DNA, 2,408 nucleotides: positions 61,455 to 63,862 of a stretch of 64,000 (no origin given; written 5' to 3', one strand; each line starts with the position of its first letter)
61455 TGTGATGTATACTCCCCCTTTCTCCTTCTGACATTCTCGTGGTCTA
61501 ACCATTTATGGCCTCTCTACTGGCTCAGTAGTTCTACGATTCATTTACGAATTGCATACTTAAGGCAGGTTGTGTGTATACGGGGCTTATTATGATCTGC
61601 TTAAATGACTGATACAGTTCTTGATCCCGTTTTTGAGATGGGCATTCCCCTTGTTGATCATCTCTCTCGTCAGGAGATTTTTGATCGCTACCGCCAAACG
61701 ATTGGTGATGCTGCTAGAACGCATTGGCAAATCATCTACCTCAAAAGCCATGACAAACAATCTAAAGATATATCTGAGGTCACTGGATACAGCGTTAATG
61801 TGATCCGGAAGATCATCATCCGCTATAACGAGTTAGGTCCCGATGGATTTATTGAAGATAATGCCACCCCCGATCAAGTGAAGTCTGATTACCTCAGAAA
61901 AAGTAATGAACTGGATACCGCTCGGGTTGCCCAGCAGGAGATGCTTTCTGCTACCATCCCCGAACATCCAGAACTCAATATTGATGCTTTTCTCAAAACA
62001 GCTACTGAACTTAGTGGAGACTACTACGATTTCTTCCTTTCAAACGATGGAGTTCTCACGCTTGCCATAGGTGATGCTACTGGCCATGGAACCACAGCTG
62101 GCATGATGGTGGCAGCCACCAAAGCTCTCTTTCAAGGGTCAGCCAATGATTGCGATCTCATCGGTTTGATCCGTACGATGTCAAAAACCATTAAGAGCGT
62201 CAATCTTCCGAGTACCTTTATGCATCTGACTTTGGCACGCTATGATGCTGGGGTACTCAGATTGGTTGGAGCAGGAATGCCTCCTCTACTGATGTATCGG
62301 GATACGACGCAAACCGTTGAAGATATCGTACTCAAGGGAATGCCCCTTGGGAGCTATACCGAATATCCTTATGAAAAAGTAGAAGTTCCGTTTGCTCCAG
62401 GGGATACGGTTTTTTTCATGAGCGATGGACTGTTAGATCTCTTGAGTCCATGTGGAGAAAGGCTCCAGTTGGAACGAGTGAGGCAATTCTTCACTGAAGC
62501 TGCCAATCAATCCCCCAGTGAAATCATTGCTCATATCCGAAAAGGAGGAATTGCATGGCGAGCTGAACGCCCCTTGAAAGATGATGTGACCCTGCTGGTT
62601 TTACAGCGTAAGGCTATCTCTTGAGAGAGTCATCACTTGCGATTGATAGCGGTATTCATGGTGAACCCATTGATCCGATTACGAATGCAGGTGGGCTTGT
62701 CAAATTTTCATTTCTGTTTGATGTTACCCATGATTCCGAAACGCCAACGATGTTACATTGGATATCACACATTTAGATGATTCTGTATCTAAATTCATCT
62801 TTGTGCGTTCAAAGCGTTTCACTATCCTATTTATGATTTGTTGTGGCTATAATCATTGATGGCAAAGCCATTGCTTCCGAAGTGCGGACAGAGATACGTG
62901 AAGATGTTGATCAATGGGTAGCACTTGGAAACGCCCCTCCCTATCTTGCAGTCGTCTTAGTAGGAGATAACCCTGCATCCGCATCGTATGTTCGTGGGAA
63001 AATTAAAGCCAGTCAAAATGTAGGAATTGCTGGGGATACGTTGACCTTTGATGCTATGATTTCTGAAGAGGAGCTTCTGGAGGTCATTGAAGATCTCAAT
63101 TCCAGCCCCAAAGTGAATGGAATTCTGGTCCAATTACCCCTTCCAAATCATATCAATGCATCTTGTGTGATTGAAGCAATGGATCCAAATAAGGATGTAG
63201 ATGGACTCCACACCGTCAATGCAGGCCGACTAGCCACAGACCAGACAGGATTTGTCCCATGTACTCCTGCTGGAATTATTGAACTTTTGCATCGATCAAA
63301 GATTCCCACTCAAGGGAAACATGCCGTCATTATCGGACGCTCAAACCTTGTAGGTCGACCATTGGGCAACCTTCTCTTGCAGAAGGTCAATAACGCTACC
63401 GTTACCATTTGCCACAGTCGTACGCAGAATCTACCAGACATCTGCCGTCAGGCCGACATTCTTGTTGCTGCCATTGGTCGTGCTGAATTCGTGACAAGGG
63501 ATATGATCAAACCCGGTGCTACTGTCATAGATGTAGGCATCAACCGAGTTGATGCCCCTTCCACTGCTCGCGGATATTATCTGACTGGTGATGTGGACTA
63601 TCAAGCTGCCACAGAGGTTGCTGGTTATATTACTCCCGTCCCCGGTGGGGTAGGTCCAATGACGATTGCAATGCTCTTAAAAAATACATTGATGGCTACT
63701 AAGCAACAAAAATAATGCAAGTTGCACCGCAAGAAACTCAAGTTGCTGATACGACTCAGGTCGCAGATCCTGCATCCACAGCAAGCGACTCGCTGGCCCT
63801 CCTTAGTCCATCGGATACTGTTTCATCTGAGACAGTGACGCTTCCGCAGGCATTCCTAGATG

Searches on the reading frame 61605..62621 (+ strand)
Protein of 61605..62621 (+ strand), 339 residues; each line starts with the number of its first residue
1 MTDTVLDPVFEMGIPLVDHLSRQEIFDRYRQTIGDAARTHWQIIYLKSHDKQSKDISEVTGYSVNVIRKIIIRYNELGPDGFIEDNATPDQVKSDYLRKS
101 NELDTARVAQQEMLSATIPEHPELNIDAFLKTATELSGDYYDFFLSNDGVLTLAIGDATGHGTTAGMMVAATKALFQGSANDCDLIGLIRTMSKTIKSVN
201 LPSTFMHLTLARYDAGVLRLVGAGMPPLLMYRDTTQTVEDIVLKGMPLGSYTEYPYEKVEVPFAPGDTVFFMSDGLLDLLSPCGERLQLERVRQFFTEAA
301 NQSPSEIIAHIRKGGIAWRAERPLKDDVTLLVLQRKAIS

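Call 17: search_protein_families(library=pfam, proteins=[window:61605-62621:+], max_evalue=0.001)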
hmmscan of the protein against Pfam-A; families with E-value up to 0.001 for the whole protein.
window:61605-62621:+ (339 aa): 1 family
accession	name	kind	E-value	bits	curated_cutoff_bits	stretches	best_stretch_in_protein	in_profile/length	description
PF07228.17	SpoIIE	-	1.1e-33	117.3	25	1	148-335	2-191/192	Stage II sporulation protein E (SpoIIE)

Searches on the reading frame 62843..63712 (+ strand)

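Call 17: search_protein_families(library=pfam, proteins=[window:62843-63712:+], max_evalue=0.001)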
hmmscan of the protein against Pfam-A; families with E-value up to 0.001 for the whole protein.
window:62843-63712:+ (290 aa): 2 families
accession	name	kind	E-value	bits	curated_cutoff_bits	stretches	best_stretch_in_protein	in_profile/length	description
PF02882.25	THF_DHG_CYH_C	-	4.5e-70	234.5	27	1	123-289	1-159/160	Tetrahydrofolate dehydrogenase/cyclohydrolase, NAD(P)-binding domain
PF00763.28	THF_DHG_CYH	-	5.5e-38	130.2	32.8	1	5-120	1-115/115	Tetrahydrofolate dehydrogenase/cyclohydrolase, catalytic domain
